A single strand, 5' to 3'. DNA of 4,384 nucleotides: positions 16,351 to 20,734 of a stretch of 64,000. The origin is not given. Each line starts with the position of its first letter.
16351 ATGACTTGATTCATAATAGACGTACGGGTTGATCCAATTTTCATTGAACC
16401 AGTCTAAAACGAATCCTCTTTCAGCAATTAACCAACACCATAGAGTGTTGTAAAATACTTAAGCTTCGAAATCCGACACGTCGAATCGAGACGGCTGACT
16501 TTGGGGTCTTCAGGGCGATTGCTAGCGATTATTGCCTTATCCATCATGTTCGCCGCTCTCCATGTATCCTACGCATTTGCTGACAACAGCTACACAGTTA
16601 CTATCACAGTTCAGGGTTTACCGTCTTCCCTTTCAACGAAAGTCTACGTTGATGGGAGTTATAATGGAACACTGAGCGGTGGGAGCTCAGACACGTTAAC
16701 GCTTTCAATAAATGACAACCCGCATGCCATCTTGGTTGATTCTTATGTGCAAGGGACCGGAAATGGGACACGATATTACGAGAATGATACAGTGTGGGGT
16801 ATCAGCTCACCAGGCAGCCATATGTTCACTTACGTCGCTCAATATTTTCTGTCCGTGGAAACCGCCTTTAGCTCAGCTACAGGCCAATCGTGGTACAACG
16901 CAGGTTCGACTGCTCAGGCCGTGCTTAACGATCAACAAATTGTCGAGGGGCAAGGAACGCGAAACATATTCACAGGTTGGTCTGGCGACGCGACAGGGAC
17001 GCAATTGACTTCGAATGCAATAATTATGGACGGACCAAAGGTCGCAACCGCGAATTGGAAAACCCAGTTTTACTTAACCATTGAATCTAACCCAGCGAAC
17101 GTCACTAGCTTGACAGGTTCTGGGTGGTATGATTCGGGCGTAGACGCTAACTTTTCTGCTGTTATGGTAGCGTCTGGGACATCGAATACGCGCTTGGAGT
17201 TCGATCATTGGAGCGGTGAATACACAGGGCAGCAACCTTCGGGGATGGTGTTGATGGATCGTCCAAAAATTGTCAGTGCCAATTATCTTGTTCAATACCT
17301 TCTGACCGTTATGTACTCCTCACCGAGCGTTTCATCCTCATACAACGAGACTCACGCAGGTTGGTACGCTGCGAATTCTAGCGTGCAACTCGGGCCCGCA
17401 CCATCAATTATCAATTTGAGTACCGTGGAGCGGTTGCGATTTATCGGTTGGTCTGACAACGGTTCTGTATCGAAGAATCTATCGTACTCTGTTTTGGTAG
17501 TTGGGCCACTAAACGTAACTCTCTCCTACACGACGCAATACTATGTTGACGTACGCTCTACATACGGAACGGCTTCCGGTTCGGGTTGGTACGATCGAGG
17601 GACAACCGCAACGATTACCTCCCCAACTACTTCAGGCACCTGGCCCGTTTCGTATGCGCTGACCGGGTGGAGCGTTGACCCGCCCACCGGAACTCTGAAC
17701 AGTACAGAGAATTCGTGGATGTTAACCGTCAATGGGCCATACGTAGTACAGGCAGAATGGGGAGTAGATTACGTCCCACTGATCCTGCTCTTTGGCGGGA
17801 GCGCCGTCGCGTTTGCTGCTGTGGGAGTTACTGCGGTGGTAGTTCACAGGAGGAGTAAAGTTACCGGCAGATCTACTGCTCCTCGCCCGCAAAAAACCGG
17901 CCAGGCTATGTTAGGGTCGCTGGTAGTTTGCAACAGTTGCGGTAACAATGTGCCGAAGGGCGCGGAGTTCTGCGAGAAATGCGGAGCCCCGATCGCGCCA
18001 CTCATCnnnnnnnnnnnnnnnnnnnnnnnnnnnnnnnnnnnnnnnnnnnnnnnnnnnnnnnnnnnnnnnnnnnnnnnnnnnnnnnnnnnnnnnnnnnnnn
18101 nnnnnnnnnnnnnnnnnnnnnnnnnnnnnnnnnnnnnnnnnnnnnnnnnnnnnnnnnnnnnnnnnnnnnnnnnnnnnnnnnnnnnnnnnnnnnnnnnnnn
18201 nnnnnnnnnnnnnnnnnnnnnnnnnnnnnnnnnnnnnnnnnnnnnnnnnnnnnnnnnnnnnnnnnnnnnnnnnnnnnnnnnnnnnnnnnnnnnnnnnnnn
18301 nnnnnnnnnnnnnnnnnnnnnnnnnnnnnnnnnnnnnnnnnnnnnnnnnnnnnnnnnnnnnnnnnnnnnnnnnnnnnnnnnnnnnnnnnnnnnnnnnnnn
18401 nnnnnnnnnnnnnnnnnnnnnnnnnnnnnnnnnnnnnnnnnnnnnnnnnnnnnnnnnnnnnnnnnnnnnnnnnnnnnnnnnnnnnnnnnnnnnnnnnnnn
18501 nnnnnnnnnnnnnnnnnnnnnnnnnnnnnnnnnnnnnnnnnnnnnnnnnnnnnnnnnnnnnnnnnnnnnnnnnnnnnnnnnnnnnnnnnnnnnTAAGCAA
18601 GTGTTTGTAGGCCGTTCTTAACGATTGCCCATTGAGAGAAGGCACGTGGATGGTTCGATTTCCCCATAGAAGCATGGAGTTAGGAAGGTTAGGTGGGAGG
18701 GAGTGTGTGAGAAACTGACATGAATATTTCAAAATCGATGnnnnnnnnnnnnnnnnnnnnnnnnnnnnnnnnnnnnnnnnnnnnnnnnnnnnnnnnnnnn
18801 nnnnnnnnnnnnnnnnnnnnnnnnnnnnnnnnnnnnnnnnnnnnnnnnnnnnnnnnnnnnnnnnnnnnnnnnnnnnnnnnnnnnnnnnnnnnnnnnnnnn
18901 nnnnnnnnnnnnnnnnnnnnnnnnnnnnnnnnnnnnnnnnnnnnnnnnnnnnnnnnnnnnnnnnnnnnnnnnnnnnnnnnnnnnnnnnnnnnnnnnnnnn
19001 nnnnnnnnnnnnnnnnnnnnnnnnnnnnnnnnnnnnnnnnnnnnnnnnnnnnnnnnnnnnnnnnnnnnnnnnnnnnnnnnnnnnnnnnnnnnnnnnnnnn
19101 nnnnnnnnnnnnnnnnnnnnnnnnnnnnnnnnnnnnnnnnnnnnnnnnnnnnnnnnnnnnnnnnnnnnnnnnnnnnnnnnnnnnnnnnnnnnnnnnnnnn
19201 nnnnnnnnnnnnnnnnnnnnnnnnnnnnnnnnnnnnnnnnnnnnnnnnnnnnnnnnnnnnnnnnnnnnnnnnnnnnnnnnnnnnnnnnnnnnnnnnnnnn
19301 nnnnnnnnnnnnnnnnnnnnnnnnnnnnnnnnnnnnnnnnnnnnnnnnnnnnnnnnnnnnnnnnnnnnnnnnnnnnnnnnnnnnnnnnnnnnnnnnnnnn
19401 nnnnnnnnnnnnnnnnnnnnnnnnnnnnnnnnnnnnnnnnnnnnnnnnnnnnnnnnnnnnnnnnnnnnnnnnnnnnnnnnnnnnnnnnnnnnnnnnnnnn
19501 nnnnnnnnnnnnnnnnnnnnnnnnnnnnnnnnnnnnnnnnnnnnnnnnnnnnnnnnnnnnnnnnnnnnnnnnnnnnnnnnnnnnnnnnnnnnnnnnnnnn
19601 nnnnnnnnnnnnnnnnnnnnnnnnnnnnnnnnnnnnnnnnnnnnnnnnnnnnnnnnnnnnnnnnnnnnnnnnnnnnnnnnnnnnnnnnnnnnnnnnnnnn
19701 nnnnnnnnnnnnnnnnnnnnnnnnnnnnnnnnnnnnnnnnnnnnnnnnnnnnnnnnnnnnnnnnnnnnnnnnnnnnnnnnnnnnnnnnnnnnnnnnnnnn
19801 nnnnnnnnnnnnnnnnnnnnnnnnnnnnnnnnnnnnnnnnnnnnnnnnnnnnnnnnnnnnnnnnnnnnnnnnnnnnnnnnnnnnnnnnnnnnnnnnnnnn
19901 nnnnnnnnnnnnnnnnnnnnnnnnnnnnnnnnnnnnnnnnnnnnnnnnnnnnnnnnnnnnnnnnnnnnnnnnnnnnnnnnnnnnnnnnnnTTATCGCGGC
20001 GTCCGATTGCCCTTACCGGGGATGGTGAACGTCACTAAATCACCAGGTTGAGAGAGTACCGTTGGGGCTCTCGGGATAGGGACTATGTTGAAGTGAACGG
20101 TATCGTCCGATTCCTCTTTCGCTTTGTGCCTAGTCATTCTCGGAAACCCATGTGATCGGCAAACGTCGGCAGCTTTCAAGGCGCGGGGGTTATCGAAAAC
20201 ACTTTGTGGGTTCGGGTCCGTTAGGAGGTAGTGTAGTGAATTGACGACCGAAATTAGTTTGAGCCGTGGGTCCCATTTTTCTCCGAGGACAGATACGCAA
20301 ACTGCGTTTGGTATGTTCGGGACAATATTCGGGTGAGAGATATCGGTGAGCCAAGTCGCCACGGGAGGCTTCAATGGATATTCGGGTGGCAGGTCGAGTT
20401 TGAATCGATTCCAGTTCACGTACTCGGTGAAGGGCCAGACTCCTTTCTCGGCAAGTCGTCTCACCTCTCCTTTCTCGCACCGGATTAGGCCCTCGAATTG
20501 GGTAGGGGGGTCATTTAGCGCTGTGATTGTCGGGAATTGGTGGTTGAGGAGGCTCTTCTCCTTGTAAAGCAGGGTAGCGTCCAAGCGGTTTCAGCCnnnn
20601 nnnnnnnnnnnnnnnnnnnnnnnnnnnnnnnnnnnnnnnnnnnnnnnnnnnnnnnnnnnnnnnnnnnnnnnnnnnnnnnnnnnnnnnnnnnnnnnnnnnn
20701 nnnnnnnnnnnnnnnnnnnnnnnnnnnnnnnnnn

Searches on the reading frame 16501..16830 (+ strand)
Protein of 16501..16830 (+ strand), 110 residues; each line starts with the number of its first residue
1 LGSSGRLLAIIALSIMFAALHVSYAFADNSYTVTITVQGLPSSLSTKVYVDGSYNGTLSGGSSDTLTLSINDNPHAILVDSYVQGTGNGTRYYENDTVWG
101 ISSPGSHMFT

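Call 73: search_protein_families(library=pfam, proteins=[window:16501-16830:+], max_evalue=10)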
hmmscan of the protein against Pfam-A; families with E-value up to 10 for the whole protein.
window:16501-16830:+ (110 aa): 1 family
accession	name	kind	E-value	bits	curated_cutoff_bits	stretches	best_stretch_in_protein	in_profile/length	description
PF12733.13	Cadherin-like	-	0.084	13.8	24.2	1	12-84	3-76/89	Cadherin-like beta sandwich domain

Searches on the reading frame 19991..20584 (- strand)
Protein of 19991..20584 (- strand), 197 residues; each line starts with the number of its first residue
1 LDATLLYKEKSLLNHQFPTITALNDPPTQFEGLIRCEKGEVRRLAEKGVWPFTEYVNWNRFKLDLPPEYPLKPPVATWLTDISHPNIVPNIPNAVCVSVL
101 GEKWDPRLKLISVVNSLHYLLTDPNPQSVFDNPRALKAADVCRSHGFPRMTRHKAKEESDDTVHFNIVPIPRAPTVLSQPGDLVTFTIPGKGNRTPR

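Call 4: search_protein_families(library=pfam, proteins=[window:19991-20584:-], max_evalue=1)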
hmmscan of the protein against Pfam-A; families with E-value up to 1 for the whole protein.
window:19991-20584:- (197 aa): 1 family
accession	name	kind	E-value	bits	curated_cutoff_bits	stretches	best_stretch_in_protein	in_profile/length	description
PF00179.31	UQ_con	-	3e-16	59.8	27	1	60-135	48-122/140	Ubiquitin-conjugating enzyme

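Call 23: find_homologous_proteins(query=window:19991-20584:-, max_evalue=0.001)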
Query window:19991-20584:- (197 aa): 231 proteins with E <= 0.001 among 286 candidates; the best 120 are listed.
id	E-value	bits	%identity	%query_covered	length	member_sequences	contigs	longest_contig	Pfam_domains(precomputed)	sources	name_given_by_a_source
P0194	3.5e-113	395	85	99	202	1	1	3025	PF00179.32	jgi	jgi:hypothetical protein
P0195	6.0e-111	387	81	100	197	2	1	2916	PF00179.32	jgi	-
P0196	2.2e-110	385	82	100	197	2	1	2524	PF00179.32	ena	-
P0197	4.8e-110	384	84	100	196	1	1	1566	PF00179.32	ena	-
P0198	1.1e-109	383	84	99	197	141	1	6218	PF00179.32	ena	-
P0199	3.2e-109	382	82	98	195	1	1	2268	PF00179.32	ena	-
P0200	3.5e-109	381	85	97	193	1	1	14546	PF00179.32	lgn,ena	-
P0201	2.4e-108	379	81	99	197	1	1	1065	PF00179.32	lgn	-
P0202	3.4e-108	378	81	100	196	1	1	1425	PF00179.32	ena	-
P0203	8.6e-108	377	82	99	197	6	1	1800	PF00179.32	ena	-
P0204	1.1e-107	377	85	97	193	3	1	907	PF00179.32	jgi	-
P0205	3.7e-107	375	79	99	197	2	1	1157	PF00179.32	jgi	jgi:hypothetical protein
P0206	5.8e-106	371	79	98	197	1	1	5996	PF00179.32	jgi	jgi:hypothetical protein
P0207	6.3e-106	371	79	99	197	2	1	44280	PF00179.32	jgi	jgi:hypothetical protein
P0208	1.1e-105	370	78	98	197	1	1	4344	PF00179.32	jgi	jgi:hypothetical protein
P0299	3.6e-85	303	66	95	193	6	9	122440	PF00179.32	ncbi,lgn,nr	ncbi:MAG: ubiquitin-conjugating enzyme E2 [Candidatus Bathyarchaeia archaeon]|nr:hypothetical protei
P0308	4.6e-84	299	63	99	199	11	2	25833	PF00179.32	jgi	jgi:hypothetical protein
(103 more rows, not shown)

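Call 60: find_encoding_contigs(protein=P0299, flank=7000, max_places=2)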
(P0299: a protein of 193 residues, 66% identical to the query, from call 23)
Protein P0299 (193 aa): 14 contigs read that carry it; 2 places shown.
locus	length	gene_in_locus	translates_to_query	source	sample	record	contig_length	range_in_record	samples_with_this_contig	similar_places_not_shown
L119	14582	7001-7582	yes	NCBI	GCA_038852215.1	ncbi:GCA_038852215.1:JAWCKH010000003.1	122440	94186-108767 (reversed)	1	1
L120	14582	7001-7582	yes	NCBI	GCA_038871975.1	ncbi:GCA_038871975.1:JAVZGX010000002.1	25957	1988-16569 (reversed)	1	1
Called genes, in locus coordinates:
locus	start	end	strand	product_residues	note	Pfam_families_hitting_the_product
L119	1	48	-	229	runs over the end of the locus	PF00528:BPD_transp_1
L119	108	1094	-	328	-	PF12849:PBP_like_2, PF13531:SBP_bac_11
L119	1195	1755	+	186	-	PF00126:HTH_1, PF03459:TOBE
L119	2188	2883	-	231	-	PF06026:Rib_5-P_isom_A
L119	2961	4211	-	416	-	PF01266:DAO (faint), PF01494:FAD_binding_3, PF01946:Thi4 (weak), PF04820:Trp_halogenase (faint), PF05834:Lycopene_cycl (weak), PF12831:FAD_oxidored, PF22578:GGR_cat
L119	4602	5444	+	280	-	PF12773:DZR (faint), PF13240:Zn_Ribbon_1 (weak), PF13248:Zn_ribbon_3 (weak)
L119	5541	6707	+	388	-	PF19410:DUF5980 (faint)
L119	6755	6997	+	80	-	PF00240:ubiquitin, PF11470:TUG-UBL1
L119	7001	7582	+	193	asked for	PF00179:UQ_con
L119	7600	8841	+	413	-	PF00240:ubiquitin, PF00899:ThiF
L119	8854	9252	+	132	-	PF00643:zf-B_box (faint), PF12773:DZR (weak), PF13240:Zn_Ribbon_1 (weak)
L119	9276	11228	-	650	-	PF16640:Big_3_5 (faint), PF09134:Invasin_D3 (faint), PF02369:Big_1 (faint), PF17789:MG4 (faint)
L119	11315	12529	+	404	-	PF01208:URO-D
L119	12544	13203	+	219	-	PF02607:B12-binding_2, PF02310:B12-binding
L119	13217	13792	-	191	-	-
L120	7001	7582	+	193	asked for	PF00179:UQ_con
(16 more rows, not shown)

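Call 61: find_encoding_contigs(protein=P0308, flank=7000, max_places=2)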
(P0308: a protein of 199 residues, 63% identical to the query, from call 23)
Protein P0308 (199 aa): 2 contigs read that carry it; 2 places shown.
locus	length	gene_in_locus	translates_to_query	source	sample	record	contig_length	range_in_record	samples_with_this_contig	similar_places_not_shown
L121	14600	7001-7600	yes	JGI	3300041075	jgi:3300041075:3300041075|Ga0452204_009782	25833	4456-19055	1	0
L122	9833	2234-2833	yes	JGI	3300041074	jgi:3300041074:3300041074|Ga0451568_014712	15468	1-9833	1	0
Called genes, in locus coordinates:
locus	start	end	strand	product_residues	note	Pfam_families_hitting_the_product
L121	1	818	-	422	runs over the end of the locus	PF13433:Peripla_BP_5, PF13458:Peripla_BP_6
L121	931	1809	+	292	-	PF02653:BPD_transp_2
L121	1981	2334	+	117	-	-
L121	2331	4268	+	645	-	PF02730:AFOR_N, PF01314:AFOR_C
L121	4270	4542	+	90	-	-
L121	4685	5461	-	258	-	-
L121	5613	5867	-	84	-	-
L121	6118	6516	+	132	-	-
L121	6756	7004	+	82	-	PF11976:Rad60-SLD (weak), PF00240:ubiquitin, PF11470:TUG-UBL1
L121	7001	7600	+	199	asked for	PF00179:UQ_con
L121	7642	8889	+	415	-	PF00240:ubiquitin, PF11976:Rad60-SLD (weak), PF00899:ThiF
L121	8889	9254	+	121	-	PF13240:Zn_Ribbon_1 (weak), PF00643:zf-B_box (weak)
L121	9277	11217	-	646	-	PF17789:MG4 (faint), PF02369:Big_1 (faint), PF16640:Big_3_5 (weak)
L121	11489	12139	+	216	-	PF02607:B12-binding_2, PF02310:B12-binding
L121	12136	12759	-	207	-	-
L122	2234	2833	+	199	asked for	PF00179:UQ_con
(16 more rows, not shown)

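Call 72: search_protein_families(library=ncbifam, proteins=[window:19991-20584:-], max_evalue=0.1)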
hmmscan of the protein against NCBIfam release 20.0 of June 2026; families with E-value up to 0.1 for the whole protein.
window:19991-20584:- (197 aa): 0 families
